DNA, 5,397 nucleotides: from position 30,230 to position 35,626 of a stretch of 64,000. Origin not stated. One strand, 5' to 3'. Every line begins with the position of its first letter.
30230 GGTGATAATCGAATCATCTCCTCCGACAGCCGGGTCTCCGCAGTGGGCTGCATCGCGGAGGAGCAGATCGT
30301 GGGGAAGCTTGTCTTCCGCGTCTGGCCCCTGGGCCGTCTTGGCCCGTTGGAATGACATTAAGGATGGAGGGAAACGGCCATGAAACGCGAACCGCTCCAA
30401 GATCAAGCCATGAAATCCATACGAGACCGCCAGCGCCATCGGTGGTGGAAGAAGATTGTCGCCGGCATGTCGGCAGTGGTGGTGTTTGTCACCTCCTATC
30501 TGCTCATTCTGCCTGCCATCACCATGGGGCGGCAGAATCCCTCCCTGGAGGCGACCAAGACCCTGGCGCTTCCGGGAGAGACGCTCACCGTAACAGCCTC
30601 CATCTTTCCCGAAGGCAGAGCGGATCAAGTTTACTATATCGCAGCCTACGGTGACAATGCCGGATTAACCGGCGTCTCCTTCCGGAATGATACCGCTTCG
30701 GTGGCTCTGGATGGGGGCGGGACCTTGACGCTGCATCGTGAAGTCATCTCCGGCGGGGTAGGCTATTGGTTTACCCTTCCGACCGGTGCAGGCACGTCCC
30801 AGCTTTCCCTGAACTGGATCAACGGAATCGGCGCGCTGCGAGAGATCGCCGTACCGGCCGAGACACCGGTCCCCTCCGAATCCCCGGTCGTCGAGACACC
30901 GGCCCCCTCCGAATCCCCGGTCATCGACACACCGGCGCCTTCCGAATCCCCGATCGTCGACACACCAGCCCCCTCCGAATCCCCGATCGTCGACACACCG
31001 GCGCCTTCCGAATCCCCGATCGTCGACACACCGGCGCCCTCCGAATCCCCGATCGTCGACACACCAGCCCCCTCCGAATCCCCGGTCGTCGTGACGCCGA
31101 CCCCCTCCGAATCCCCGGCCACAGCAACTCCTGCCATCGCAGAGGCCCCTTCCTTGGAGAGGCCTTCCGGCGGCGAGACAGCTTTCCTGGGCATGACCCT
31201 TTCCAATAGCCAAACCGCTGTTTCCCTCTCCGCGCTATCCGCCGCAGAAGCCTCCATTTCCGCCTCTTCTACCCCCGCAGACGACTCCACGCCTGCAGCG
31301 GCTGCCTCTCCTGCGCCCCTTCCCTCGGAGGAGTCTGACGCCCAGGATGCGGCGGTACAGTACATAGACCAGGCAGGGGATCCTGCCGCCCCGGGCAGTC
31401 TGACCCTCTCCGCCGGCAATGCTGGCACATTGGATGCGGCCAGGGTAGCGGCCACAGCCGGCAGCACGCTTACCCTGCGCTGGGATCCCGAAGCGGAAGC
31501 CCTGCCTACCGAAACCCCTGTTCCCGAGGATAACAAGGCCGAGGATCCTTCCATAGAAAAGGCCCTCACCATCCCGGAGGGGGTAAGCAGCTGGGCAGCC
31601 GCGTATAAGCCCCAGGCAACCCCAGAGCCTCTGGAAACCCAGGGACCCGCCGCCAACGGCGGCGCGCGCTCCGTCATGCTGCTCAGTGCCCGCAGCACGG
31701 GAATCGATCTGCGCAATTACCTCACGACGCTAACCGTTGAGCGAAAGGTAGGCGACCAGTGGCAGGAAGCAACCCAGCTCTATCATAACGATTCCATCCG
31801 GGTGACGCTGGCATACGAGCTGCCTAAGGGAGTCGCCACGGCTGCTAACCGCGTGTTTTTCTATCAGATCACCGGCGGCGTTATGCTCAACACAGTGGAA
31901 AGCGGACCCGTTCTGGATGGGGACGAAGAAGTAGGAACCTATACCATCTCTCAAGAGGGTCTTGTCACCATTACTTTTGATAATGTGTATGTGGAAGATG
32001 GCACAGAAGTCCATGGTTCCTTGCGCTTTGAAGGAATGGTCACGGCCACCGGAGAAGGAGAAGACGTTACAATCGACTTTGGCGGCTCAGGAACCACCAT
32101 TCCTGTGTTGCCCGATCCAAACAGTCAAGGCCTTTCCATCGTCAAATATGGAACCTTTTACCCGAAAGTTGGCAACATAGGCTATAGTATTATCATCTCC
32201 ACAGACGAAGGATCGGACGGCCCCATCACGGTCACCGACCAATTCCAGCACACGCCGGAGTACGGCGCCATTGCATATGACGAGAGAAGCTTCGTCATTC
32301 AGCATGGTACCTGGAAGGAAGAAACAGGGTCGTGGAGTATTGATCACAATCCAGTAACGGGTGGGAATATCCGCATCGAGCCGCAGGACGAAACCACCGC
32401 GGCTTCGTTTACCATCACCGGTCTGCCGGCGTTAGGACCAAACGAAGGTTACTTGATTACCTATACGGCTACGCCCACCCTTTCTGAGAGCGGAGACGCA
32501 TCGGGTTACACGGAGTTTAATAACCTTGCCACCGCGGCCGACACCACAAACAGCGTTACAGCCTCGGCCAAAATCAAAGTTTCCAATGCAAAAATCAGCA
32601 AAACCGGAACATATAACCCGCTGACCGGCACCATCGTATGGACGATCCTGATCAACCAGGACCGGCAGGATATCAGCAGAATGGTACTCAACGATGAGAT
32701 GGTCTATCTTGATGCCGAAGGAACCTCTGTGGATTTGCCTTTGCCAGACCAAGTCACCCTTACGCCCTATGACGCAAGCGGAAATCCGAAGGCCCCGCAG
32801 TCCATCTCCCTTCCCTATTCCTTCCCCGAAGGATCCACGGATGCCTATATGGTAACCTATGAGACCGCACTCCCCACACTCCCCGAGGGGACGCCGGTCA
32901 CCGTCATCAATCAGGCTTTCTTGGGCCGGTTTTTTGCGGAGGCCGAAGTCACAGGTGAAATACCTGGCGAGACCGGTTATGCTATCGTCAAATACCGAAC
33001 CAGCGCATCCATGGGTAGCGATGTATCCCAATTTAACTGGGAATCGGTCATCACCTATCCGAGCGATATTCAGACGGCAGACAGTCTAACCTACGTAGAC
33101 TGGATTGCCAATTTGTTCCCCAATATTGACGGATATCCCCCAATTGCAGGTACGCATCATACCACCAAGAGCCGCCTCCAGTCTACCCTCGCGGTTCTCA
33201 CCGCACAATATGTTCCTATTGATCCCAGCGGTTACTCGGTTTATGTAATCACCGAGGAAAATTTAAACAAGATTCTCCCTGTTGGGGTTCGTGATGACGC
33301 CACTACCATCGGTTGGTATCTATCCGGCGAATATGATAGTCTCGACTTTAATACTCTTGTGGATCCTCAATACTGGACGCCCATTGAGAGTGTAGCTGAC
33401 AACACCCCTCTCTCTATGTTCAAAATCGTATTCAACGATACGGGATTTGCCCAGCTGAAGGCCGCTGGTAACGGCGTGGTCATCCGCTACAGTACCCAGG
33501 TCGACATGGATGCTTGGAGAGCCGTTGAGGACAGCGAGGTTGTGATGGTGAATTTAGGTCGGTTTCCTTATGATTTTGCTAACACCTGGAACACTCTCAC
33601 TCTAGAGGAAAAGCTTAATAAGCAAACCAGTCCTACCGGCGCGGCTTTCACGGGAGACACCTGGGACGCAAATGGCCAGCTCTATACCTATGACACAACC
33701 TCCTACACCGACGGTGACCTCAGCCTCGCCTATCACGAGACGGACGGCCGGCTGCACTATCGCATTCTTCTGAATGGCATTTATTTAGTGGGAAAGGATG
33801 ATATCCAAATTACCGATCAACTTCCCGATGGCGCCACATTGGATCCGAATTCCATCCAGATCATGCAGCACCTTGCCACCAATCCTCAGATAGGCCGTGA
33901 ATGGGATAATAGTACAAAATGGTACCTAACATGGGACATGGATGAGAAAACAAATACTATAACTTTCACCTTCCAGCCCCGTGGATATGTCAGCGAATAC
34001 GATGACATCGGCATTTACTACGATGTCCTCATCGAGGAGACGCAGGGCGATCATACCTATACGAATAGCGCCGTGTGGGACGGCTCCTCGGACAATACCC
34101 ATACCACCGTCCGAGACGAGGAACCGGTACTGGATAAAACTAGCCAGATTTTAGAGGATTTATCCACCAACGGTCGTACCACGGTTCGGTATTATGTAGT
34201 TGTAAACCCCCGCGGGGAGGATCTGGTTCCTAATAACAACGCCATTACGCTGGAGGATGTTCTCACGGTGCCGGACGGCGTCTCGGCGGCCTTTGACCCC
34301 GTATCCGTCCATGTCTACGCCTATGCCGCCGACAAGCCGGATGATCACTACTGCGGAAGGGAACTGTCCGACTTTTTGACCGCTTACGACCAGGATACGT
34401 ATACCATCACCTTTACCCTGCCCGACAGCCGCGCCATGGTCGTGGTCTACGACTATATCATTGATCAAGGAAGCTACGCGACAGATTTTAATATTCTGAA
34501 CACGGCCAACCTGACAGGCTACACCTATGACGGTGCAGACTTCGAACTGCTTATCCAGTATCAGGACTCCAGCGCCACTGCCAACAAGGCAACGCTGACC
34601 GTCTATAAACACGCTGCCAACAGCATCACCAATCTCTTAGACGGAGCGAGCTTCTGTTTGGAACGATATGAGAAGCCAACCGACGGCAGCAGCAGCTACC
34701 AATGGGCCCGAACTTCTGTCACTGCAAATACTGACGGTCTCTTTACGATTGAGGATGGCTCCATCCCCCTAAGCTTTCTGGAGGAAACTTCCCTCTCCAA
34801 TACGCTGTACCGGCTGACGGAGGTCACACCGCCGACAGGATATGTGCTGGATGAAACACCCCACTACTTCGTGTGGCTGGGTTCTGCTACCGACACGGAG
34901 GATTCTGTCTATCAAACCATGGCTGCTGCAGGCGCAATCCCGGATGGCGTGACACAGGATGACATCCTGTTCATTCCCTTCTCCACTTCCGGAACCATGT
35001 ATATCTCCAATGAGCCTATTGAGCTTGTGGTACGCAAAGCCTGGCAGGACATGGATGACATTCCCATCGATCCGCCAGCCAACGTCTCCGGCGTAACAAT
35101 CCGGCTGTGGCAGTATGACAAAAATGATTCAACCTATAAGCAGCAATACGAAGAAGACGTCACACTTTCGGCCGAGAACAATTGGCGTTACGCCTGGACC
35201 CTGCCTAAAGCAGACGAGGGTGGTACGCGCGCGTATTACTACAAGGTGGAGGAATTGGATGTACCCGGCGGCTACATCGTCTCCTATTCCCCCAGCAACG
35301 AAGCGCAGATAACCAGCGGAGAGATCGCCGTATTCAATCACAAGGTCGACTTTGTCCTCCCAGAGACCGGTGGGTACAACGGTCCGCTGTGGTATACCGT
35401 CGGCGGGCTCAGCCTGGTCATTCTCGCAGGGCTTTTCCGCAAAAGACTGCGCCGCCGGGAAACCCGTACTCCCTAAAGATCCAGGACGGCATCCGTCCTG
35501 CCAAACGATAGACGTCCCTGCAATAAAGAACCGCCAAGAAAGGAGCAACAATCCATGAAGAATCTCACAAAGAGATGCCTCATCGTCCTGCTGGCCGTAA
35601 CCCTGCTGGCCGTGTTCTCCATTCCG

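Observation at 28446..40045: Complete sortase-dependent pilus island with unusual accessory genes in a high-GC clostridial background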

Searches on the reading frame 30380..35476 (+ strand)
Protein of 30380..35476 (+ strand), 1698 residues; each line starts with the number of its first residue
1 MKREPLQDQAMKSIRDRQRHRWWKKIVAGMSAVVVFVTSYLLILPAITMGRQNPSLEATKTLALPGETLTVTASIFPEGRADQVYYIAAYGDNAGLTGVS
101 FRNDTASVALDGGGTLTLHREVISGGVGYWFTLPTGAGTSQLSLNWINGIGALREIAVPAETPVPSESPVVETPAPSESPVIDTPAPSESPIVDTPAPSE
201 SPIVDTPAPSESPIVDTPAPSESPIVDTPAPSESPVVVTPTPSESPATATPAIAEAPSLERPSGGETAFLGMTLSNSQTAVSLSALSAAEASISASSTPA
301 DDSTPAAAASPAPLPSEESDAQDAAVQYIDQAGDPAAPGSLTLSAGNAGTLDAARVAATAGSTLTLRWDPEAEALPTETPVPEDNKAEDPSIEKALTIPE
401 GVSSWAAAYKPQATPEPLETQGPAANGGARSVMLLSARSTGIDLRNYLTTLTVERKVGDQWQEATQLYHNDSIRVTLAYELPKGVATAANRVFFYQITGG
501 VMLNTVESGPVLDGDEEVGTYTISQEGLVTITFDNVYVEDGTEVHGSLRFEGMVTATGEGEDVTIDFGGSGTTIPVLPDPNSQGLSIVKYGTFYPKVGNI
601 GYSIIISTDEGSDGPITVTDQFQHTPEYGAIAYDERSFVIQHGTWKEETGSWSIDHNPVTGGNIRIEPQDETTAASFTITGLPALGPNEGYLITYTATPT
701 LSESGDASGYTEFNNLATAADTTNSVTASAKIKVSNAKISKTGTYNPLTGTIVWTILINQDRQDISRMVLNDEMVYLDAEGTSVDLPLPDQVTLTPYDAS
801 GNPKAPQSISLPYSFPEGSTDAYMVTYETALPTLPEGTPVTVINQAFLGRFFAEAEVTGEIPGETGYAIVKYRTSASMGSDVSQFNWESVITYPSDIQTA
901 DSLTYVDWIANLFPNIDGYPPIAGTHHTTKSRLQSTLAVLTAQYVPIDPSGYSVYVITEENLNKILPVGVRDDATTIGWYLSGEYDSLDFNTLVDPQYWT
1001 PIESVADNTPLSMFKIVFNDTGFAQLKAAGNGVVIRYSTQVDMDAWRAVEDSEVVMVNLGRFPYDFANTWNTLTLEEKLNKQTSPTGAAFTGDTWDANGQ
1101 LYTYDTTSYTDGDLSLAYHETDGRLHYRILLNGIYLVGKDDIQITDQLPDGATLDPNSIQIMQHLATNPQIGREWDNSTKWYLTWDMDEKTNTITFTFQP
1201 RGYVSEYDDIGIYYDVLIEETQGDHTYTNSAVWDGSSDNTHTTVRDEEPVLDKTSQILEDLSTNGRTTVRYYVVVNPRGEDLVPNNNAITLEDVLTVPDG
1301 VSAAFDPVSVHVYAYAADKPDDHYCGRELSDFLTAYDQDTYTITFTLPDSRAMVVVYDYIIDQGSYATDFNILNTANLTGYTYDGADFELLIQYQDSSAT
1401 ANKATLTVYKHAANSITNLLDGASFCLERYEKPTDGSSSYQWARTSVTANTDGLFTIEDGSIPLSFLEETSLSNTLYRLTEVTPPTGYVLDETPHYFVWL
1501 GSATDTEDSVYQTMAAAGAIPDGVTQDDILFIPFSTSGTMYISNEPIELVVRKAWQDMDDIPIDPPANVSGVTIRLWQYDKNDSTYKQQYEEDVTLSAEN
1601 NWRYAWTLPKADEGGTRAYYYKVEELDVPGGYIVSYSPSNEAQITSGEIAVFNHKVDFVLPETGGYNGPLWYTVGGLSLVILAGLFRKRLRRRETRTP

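Call 4: search_protein_families(library=pfam, proteins=[window:30380-35476:+], max_evalue=0.01)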
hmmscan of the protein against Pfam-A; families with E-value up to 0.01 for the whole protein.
window:30380-35476:+ (1698 aa): 4 families
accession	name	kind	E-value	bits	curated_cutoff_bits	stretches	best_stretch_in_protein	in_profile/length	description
PF05738.19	Cna_B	-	1.1e-08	35.8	22.3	1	1551-1645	3-85/87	Cna protein B-type domain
PF17802.7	SpaA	-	9.4e-06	26.1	23.1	1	1407-1498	4-75/91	Prealbumin-like fold domain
PF00746.26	Gram_pos_anchor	-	0.004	17.5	20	1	1657-1693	6-39/43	LPXTG cell wall anchor motif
PF05737.18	Collagen_bind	-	0.0088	16.7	27.5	0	738-774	3-40/131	Collagen binding domain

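Call 13: search_protein_families(library=ncbifam, proteins=[window:30380-35476:+], max_evalue=0.01)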
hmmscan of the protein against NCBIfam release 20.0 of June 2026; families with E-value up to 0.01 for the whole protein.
window:30380-35476:+ (1698 aa): 1 family
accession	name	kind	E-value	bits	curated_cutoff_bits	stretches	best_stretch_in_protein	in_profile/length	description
TIGR01167.1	LPXTG_anchor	domain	0.00077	20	15.9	1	1660-1691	2-32/34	LPXTG cell wall anchor domain-containing protein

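Call 53: search_solved_structures(query=window:30380-35473:+, max_evalue=0.1)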
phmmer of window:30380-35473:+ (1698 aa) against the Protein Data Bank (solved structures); distinct sequences matched with E-value up to 0.1: 0.

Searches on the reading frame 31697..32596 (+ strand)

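Call 62: search_protein_families(library=pfam, proteins=[window:31697-32596:+], max_evalue=1)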
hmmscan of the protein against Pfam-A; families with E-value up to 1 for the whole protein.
window:31697-32596:+ (300 aa): 1 family
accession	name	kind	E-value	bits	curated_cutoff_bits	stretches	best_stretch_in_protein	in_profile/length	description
PF13648.12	Lipocalin_4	-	0.015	16.6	22.4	0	65-101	41-76/89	Lipocalin-like domain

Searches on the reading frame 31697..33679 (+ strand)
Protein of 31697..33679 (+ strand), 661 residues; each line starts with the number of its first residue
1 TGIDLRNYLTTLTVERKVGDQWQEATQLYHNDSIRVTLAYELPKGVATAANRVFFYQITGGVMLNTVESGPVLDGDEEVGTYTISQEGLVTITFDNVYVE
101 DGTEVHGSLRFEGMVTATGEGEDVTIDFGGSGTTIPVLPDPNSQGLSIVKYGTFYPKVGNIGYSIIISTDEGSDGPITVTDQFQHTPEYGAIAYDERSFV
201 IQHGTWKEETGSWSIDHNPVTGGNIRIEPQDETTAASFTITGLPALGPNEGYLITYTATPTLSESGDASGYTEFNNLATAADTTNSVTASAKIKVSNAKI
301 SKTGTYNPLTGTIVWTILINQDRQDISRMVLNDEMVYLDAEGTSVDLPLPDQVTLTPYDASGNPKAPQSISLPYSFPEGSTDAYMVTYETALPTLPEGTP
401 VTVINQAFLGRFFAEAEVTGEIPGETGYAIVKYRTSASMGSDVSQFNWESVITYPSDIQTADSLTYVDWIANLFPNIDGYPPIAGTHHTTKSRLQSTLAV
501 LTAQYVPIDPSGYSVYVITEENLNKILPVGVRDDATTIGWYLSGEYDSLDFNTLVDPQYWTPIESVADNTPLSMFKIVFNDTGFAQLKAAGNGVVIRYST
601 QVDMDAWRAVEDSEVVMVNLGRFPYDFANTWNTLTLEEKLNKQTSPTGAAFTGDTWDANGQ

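Call 60: find_homologous_proteins(query=window:31697-33679:+, max_evalue=0.00001)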
Query window:31697-33679:+: 8000 candidates shared short words with the query, none scored E <= 0.00001.

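Call 72: predict_structure(protein=window:31697-33499:+)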
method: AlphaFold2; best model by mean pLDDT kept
length: 601 residues; sequences in the alignment: 1
mean_pLDDT: 34.6   pTM: 0.25
mean pLDDT of the five models: 34.6, 32.6, 32.3, 31.8, 29.3
residues with pLDDT >= 90: 0; 70-90: 5; 50-70: 70; < 50: 526
segments of 3 or more residues with pLDDT < 50: 1-11, 26-32, 36-38, 40-68, 72-74, 83-313, 320-330, 332-349, 390-557, 561-563, 566-601
pLDDT, mean of each block of 10 residues (from residue 1): 42 57 51 49 39 29 38 51 47 42 35 35 34 31 26 23 25 27 23 23 26 29 24 26 26 24 22 18 27 32 42 48 44 40 42 62 64 59 55 38 35 27 26 26 24 23 21 22 20 20 24 29 40 40 41 48 46 31 29 29 25
secondary structure, 60 per line:
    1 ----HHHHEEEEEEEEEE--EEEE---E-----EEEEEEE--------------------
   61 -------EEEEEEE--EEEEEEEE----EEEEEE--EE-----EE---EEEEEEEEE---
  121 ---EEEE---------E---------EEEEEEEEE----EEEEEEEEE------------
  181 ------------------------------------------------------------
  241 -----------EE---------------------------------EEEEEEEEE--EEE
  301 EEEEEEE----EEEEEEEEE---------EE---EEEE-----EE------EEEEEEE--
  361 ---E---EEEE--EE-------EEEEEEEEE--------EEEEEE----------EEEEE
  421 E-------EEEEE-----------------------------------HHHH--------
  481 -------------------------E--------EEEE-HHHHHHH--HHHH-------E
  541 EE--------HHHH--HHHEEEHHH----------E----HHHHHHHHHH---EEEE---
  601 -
elements in order: H5-8 E9-18 E21-24 E34-40 E68-74 E77-84 E89-94 E109-117 E124-127 E147-155 E160-168 E287-295 E298-307 E312-320 E335-338 E352-358 E368-371 E383-391 E400-405 E416-421 E429-433 H469-472 E515-518 H520-526 H529-532 E540-542 H551-554 E560-562 H581-590 E594-597

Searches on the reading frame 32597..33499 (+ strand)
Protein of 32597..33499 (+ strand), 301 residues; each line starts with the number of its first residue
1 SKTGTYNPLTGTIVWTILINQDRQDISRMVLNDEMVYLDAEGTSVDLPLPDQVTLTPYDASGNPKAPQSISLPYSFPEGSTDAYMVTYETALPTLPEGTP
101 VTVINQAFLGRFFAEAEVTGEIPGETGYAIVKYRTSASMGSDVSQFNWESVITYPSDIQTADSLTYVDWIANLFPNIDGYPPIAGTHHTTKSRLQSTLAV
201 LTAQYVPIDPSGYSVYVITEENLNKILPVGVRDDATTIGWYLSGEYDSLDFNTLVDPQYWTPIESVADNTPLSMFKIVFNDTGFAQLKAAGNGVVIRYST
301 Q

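Call 62: search_protein_families(library=pfam, proteins=[window:32597-33499:+], max_evalue=1)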
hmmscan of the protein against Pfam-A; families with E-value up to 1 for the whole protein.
window:32597-33499:+ (301 aa): 1 family
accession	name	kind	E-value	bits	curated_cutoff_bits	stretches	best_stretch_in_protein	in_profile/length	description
PF05737.18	Collagen_bind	-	0.0055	17.3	27.5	1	2-35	6-40/131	Collagen binding domain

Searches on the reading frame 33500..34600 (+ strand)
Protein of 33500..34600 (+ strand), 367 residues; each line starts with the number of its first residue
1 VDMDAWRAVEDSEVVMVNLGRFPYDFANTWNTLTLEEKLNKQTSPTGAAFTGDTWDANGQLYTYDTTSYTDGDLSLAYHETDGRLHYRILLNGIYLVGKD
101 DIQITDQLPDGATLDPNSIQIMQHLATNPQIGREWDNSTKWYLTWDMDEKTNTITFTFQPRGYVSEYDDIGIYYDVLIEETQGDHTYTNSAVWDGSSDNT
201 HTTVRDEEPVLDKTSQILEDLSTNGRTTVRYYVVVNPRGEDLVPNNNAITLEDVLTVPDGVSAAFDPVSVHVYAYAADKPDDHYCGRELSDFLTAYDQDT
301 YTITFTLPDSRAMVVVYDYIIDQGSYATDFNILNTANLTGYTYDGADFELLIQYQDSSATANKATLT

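Call 62: search_protein_families(library=pfam, proteins=[window:33500-34600:+], max_evalue=1)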
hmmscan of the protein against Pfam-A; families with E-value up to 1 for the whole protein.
window:33500-34600:+ (367 aa): 1 family
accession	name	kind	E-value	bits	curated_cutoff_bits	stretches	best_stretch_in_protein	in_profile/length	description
PF09935.14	DUF2167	-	0.0037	17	25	1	117-218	20-125/238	Protein of unknown function (DUF2167)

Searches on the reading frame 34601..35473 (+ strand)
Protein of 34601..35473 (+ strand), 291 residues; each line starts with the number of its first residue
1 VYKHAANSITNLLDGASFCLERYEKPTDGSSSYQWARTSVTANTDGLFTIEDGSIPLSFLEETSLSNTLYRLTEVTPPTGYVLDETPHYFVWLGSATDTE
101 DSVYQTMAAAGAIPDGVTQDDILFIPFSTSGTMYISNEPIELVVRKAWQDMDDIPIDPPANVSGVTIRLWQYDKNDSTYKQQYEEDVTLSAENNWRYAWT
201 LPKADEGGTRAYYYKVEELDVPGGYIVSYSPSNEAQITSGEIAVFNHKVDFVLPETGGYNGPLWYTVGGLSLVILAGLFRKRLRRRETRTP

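Call 62: search_protein_families(library=pfam, proteins=[window:34601-35473:+], max_evalue=1)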
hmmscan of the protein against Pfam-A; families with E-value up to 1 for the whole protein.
window:34601-35473:+ (291 aa): 4 families
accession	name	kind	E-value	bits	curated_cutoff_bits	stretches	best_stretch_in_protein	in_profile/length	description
PF05738.19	Cna_B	-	3.9e-10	40.5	22.3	1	144-238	3-85/87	Cna protein B-type domain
PF17802.7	SpaA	-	2.7e-07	31.1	23.1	1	11-91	14-75/91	Prealbumin-like fold domain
PF00746.26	Gram_pos_anchor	-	0.00059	20.2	20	1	250-286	6-39/43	LPXTG cell wall anchor motif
PF17631.7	DUF5512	-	0.17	12.4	27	1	174-198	10-34/139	Family of unknown function (DUF5512)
